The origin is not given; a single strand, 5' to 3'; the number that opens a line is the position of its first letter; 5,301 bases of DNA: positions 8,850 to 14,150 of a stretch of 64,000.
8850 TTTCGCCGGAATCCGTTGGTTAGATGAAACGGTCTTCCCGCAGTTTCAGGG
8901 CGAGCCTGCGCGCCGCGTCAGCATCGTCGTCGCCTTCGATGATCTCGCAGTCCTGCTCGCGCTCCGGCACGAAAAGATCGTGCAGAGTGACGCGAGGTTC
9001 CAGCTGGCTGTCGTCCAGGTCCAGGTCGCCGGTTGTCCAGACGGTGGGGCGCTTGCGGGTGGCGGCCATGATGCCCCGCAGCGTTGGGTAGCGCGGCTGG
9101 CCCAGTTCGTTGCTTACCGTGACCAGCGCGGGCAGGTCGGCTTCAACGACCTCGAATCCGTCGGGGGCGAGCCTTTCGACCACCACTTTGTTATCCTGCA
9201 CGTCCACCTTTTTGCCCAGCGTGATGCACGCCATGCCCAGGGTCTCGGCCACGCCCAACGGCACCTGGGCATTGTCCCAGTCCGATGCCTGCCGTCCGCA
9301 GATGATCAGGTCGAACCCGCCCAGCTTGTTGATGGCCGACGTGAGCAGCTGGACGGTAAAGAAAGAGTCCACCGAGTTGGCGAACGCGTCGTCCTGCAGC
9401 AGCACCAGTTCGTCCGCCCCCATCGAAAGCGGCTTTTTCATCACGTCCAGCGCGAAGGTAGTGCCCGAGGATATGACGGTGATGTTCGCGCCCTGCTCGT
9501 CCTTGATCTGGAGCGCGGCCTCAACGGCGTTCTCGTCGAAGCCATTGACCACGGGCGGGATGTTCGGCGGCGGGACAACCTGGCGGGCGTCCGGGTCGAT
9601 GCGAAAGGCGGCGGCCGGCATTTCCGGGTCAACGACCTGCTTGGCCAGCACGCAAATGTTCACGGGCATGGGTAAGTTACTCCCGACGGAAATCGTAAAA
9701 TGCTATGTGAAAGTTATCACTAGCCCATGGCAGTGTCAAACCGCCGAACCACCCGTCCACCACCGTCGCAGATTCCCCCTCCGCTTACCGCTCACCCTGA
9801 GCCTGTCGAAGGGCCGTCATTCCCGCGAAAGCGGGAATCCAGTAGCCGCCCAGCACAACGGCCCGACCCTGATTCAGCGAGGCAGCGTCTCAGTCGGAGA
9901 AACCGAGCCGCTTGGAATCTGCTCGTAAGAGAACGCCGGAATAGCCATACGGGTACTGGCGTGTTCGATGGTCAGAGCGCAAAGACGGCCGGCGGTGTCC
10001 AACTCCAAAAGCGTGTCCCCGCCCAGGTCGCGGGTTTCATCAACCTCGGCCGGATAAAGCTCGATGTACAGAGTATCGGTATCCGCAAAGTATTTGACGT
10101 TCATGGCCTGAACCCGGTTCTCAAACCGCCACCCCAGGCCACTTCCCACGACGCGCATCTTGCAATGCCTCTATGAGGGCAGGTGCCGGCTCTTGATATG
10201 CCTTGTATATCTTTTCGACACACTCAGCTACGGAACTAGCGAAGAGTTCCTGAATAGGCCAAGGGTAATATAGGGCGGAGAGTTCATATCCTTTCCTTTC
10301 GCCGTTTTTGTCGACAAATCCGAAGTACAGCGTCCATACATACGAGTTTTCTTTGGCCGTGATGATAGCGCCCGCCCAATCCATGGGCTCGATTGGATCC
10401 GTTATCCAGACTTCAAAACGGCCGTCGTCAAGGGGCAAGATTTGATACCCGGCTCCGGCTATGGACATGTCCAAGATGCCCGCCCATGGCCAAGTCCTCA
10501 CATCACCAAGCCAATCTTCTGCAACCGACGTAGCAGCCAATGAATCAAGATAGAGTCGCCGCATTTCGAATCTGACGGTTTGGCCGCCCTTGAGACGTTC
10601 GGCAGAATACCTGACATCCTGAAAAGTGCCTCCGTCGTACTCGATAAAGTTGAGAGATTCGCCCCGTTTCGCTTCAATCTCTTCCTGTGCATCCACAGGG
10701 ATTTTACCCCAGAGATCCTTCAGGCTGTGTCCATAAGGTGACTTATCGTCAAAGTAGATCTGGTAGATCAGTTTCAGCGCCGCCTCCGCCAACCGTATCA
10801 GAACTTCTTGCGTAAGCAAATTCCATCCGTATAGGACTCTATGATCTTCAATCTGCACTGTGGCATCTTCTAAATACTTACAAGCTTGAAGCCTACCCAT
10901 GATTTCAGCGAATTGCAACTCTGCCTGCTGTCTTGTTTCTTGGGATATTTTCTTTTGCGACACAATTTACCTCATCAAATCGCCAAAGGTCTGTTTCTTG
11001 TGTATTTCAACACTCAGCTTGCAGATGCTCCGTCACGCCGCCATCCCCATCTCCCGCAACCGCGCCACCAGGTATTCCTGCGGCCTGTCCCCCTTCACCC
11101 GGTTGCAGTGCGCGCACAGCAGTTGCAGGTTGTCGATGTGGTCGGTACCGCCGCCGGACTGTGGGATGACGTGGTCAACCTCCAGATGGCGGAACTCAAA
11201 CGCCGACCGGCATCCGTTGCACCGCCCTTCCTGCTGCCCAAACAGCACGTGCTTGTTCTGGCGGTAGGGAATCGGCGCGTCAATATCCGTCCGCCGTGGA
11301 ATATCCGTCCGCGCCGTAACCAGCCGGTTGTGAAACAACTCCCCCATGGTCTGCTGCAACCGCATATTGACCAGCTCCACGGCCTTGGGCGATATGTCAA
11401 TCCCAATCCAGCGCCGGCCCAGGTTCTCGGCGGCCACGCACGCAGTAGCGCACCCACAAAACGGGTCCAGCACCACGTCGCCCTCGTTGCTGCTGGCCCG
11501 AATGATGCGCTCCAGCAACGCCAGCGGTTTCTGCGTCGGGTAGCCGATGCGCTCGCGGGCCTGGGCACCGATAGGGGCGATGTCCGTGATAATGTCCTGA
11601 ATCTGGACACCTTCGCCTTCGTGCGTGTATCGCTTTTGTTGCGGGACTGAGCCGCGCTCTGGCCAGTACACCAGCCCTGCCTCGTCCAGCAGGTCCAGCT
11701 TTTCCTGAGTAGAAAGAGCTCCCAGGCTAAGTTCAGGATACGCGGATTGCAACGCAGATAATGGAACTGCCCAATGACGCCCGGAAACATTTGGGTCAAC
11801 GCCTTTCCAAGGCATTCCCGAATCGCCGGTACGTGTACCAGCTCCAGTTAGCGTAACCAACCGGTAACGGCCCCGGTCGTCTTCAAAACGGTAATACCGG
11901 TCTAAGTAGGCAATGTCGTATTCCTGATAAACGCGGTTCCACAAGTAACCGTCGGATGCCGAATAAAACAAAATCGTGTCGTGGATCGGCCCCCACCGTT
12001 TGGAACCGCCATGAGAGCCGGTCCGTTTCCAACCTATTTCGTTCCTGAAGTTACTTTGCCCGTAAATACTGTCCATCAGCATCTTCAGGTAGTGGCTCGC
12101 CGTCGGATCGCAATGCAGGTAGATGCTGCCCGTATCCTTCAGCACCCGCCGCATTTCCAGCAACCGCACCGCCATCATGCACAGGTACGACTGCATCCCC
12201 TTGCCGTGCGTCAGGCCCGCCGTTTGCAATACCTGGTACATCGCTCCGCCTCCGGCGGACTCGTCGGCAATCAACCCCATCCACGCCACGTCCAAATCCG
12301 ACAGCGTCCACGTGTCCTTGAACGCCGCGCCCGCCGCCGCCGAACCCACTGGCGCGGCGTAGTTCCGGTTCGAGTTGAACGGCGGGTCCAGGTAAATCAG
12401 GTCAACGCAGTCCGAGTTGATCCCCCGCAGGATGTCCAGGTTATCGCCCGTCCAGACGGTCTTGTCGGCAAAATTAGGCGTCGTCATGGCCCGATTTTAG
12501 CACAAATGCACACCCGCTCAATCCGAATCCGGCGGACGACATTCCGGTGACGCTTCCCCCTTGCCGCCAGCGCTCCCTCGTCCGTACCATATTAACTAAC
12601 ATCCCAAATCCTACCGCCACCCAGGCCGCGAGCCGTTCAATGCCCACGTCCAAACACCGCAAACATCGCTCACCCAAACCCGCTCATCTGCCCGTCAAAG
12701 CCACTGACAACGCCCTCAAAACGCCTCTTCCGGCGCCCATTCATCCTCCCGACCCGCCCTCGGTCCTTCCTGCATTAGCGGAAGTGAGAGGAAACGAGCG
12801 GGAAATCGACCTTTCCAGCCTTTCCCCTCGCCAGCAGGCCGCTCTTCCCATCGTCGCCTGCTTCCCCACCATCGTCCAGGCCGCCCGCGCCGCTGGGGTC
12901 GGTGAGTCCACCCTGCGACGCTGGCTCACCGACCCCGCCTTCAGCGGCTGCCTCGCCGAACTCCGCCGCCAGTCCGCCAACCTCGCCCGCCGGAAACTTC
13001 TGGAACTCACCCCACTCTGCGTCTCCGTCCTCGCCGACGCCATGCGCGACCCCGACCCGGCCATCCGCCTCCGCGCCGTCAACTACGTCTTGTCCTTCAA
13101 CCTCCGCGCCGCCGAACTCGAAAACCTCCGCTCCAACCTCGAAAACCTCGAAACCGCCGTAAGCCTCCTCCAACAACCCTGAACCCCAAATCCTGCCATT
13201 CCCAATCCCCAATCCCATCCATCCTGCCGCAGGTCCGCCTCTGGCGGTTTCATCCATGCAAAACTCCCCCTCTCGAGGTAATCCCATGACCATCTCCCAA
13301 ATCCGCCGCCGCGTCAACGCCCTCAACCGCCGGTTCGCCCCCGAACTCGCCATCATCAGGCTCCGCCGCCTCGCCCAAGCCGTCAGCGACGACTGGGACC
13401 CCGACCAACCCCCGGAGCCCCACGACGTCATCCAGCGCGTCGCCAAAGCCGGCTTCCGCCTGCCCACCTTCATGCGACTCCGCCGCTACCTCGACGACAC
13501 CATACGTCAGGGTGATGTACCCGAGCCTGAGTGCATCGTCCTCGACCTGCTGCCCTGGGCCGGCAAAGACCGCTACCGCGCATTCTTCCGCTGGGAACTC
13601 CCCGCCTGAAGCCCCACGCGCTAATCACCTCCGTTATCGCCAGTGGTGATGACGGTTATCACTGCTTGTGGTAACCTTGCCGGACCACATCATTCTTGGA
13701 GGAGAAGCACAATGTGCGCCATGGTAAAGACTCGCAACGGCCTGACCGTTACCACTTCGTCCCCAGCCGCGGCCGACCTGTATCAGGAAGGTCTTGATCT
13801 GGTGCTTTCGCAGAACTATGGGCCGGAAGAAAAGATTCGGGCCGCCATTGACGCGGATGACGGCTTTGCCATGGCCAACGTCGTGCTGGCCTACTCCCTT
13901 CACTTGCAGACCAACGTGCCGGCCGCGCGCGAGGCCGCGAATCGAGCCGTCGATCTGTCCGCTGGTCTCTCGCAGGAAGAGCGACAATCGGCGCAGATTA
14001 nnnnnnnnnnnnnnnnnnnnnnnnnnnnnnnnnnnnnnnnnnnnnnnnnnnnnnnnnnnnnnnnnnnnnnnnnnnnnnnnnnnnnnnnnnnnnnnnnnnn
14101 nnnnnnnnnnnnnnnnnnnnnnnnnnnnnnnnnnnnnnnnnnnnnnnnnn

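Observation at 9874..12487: Co-directional cluster: MTase-HNH fusion, low-GC HEPN-like fusion protein, DUF2283 (candidate defence or addiction module)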

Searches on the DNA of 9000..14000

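Call 64: search_rna_families(source=window, start=9000, end=14000, threshold=evalue, max_evalue=1)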
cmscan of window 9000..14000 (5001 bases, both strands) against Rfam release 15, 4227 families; matches with E-value up to 1: 1.
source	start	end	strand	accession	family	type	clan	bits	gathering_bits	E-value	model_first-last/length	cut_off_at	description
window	13662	13893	-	RF02042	HOTTIP_3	Gene; lncRNA;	-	16.1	50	0.08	136-353/353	no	HOXA transcript at the distal tip, conserved region 3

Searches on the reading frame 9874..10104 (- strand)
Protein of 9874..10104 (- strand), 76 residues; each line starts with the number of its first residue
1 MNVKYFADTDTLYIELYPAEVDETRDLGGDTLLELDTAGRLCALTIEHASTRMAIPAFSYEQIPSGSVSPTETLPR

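Call 3: search_protein_families(library=pfam, proteins=[window:9874-10104:-], max_evalue=0.1)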
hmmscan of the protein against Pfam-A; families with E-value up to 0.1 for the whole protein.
window:9874-10104:- (76 aa): 1 family
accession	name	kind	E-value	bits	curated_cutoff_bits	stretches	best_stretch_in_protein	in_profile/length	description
PF10049.14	DUF2283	-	2.9e-13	50.2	23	1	3-50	2-49/49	Protein of unknown function (DUF2283)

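Call 4: search_protein_families(library=padloc, proteins=[window:9874-10104:-], max_evalue=0.1)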
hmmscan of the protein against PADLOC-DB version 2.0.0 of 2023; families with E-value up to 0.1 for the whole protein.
window:9874-10104:- (76 aa): 0 families

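Call 6: search_protein_families(library=ncbifam, proteins=[window:9874-10104:-], max_evalue=0.1)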
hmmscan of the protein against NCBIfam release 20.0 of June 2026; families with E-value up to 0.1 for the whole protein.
window:9874-10104:- (76 aa): 0 families

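Call 7: search_protein_families(library=phrogs, proteins=[window:9874-10104:-], max_evalue=0.1)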
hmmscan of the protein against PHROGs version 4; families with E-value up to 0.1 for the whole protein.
window:9874-10104:- (76 aa): 0 families

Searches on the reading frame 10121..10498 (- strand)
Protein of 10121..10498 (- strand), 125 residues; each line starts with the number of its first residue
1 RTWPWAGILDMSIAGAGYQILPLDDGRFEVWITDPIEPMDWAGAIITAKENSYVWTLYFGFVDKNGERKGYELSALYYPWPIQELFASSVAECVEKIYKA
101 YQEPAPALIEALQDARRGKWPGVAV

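Call 34: predict_structure(alignment_id=A2)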
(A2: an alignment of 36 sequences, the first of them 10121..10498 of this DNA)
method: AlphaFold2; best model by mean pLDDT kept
length: 125 residues; sequences in the alignment: 36
mean_pLDDT: 86.5   pTM: 0.78
mean pLDDT of the five models: 86.5, 85.7, 85.5, 84.3, 83.4
residues with pLDDT >= 90: 82; 70-90: 23; 50-70: 18; < 50: 2
segments of 3 or more residues with pLDDT < 50: none
pLDDT, mean of each block of 10 residues (from residue 1): 54 71 90 90 94 95 94 95 92 93 94 91 56
secondary structure, 60 per line:
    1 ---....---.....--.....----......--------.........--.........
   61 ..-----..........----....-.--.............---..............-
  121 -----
elements in order: H4-7 H11-15 E18-22 E27-32 E41-49 E52-62 E68-74 H82-85 H90-102 H106-119

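Call 77: fold_search(model_id=the predicted structure, library=viral)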
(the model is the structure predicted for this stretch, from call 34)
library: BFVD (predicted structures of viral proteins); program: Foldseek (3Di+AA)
matches with E <= 10: 1232; with E <= 0.001: 0
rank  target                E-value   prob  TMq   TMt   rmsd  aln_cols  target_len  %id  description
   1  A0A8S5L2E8            1.4e-02  0.84  0.36  0.35   8.1       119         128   14  Coat protein [ssRNA phage Gerhypos.1_21]
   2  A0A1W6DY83            1.8e-02  0.97  0.42  0.21   7.7       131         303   15  Uncharacterized protein [Aeromonas phage phiA8-29]
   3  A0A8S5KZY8            2.4e-02  0.77  0.32  0.33   9.4       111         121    7  Coat protein [ssRNA phage Zoerhiza.1_6]
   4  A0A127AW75            3.2e-02  0.82  0.37  0.18   6.0       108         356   19  Uncharacterized protein [Bacillus phage SP-15]
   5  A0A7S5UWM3            3.4e-02  0.44  0.24  0.20  10.0       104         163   14  (no name in the UniProt tables at hand)
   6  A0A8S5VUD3            4.5e-02  0.60  0.26  0.25   7.7       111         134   14  Uncharacterized protein [Ackermannviridae sp.]
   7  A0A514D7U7            4.5e-02  0.57  0.31  0.30   9.1       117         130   14  Coat protein [Leviviridae sp.]
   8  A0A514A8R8            6.0e-02  0.89  0.34  0.40   6.6        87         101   13  Uncharacterized protein [Pantoea phage Kyle]
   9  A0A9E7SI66            6.0e-02  0.16  0.20  0.18  11.8       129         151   13  (no name in the UniProt tables at hand)
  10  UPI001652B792         6.3e-02  0.44  0.31  0.30   9.2       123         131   10  (no name look-up for this kind of identifier)
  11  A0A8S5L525            6.3e-02  0.28  0.26  0.25   9.2       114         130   10  Coat protein [ssRNA phage SRR5466725_15]
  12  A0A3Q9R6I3            6.3e-02  0.15  0.20  0.19  16.7       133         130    8  (no name in the UniProt tables at hand)
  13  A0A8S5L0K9            6.7e-02  0.69  0.32  0.31   8.5        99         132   16  Coat protein [ssRNA phage SRR6255746_3]
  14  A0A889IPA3            8.0e-02  0.89  0.42  0.41   7.2       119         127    8  (no name in the UniProt tables at hand)
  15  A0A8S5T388            8.0e-02  0.16  0.22  0.21  16.2       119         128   11  Uncharacterized protein [Myoviridae sp. ctqfO1]
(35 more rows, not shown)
